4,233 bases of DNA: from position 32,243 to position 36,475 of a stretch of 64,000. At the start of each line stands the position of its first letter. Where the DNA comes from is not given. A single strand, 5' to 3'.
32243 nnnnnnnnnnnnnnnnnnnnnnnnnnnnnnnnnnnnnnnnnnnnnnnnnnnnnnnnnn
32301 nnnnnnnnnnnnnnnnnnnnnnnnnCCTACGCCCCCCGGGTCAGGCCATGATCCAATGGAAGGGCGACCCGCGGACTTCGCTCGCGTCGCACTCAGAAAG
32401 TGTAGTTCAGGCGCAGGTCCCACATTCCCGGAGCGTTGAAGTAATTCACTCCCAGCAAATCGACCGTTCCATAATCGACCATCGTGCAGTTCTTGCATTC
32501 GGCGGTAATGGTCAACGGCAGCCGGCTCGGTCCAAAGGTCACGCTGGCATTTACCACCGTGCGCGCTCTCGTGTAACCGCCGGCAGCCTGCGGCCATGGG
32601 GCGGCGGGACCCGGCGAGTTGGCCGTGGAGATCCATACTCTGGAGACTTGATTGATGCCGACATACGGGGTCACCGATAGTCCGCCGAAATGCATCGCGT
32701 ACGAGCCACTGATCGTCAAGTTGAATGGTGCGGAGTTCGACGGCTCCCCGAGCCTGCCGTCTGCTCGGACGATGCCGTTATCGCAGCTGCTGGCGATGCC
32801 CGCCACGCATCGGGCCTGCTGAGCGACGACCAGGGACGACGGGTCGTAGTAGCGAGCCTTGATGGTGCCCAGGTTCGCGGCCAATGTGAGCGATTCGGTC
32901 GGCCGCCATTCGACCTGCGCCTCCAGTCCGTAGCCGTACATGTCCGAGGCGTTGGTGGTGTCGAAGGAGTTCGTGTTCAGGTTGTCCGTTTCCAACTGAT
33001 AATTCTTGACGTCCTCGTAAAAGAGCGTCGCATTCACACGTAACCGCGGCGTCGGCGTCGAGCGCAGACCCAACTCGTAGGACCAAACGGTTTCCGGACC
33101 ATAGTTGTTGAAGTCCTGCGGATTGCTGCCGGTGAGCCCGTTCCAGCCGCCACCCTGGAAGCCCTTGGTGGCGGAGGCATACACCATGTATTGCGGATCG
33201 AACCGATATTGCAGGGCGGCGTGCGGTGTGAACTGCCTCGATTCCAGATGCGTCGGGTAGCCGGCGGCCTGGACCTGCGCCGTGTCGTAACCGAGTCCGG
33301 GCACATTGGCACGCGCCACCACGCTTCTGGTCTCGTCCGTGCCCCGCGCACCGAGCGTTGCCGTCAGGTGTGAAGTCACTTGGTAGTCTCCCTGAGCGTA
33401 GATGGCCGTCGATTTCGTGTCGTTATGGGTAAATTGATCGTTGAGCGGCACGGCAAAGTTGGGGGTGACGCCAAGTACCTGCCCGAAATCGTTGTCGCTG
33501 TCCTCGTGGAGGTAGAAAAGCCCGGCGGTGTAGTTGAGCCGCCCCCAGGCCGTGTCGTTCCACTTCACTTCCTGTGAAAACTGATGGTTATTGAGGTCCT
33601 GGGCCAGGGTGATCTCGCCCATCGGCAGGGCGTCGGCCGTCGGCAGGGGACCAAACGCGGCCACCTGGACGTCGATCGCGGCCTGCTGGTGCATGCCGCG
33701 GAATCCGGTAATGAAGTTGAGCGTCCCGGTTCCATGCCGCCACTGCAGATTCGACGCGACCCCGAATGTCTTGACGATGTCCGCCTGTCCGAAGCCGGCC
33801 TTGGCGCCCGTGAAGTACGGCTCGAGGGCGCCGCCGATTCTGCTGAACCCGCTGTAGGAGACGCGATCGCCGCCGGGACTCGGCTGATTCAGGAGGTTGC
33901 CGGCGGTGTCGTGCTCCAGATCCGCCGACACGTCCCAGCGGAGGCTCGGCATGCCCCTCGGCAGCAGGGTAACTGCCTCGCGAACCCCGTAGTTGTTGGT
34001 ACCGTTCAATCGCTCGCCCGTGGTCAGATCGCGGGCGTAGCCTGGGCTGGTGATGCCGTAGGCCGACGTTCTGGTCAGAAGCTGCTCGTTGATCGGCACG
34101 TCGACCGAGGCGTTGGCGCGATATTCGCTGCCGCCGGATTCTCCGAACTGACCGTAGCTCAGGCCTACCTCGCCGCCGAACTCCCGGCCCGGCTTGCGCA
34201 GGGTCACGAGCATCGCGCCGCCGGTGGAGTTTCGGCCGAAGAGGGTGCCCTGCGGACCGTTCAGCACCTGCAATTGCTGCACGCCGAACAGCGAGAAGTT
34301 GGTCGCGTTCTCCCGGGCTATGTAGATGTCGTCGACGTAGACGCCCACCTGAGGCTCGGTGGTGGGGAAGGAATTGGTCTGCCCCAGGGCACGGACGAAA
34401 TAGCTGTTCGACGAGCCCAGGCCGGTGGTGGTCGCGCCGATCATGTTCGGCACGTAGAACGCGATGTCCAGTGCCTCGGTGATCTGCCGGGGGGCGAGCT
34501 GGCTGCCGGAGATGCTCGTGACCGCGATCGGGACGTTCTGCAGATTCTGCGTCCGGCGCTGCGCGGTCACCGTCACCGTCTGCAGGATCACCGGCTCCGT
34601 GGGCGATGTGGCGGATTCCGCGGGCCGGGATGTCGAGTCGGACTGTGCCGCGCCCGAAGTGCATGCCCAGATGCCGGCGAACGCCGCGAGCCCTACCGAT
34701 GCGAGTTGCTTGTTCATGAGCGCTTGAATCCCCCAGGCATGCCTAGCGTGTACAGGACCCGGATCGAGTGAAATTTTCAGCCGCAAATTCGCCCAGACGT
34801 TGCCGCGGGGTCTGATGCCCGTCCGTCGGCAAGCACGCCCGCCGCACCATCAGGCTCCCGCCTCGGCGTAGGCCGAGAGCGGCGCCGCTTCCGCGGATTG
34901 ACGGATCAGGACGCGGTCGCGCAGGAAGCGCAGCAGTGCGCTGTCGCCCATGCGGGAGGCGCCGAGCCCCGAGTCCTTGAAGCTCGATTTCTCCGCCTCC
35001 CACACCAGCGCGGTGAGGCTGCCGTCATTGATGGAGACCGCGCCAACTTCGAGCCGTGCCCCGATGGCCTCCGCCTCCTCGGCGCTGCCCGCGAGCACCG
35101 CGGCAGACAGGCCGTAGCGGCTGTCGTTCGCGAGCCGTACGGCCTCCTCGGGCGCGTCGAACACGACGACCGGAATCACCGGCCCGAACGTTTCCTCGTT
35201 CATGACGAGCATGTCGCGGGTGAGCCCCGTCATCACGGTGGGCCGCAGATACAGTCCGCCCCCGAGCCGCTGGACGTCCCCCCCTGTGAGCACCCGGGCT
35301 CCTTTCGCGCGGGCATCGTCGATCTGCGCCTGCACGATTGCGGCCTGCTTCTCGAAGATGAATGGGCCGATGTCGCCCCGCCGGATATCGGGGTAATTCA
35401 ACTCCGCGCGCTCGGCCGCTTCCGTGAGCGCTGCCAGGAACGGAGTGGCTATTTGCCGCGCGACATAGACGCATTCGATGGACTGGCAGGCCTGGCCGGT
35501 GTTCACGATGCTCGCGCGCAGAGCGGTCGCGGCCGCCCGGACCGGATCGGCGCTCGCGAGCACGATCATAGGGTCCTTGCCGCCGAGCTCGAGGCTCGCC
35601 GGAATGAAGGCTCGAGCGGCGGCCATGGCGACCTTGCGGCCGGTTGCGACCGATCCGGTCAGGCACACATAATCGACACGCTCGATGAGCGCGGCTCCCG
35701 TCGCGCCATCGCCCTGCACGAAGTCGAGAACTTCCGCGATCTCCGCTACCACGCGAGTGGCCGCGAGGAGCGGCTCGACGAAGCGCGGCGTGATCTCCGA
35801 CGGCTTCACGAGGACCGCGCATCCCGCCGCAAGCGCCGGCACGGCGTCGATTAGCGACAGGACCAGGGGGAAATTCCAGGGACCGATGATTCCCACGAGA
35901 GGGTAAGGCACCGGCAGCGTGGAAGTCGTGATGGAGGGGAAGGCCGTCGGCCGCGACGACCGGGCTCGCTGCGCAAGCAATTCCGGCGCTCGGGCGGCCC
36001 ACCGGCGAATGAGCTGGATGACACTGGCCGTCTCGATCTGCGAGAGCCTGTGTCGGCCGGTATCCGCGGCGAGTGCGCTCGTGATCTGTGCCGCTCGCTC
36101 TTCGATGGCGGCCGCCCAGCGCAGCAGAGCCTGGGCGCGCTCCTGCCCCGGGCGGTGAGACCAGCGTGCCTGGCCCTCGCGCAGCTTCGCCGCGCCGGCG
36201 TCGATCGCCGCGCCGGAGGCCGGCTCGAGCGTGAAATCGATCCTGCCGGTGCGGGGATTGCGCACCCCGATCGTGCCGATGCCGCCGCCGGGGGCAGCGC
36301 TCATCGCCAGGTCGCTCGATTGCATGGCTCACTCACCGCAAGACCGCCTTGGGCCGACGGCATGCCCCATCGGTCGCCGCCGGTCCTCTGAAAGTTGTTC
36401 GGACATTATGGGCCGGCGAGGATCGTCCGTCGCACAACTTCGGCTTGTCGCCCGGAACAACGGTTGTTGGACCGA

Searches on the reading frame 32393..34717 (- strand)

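Call 27: search_protein_families(library=pfam, proteins=[window:32393-34717:-], max_evalue=0.001)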
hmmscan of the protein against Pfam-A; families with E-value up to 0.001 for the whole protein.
window:32393-34717:- (774 aa): 4 families
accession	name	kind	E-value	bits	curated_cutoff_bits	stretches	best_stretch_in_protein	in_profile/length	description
PF00593.30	TonB_dep_Rec_b-barrel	-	8.4e-33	115.3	27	1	275-743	21-435/436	TonB dependent receptor-like, beta-barrel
PF07715.20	Plug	-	2.6e-11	44.4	23.9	1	59-168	2-107/107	TonB-dependent Receptor Plug Domain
PF14905.12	OMP_b-brl_3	-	4.2e-05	23.2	27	0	541-620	215-294/408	Outer membrane protein beta-barrel family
PF11854.14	MtrB_PioB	-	0.00018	20.7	23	0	544-615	279-356/635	Putative outer membrane beta-barrel porin, MtrB/PioB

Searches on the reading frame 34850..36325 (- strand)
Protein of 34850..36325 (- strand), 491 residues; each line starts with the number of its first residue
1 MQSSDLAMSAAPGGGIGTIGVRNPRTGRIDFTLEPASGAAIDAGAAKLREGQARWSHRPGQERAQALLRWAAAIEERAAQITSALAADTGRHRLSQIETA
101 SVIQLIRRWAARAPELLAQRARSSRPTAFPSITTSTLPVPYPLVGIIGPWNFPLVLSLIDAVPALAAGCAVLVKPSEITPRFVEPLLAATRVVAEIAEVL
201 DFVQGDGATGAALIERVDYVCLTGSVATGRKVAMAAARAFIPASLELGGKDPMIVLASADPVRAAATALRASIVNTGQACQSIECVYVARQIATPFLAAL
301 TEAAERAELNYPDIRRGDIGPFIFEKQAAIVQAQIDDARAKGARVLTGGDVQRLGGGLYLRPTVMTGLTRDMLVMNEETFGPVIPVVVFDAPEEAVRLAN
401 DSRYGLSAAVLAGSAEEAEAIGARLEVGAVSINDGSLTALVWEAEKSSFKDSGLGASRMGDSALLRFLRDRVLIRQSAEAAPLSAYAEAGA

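Call 27: search_protein_families(library=pfam, proteins=[window:34850-36325:-], max_evalue=0.001)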
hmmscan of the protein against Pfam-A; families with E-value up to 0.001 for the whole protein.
window:34850-36325:- (491 aa): 1 family
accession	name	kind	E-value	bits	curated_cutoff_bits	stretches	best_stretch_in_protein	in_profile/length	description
PF00171.27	Aldedh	-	4.9e-103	345.6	23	1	18-469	8-457/461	Aldehyde dehydrogenase family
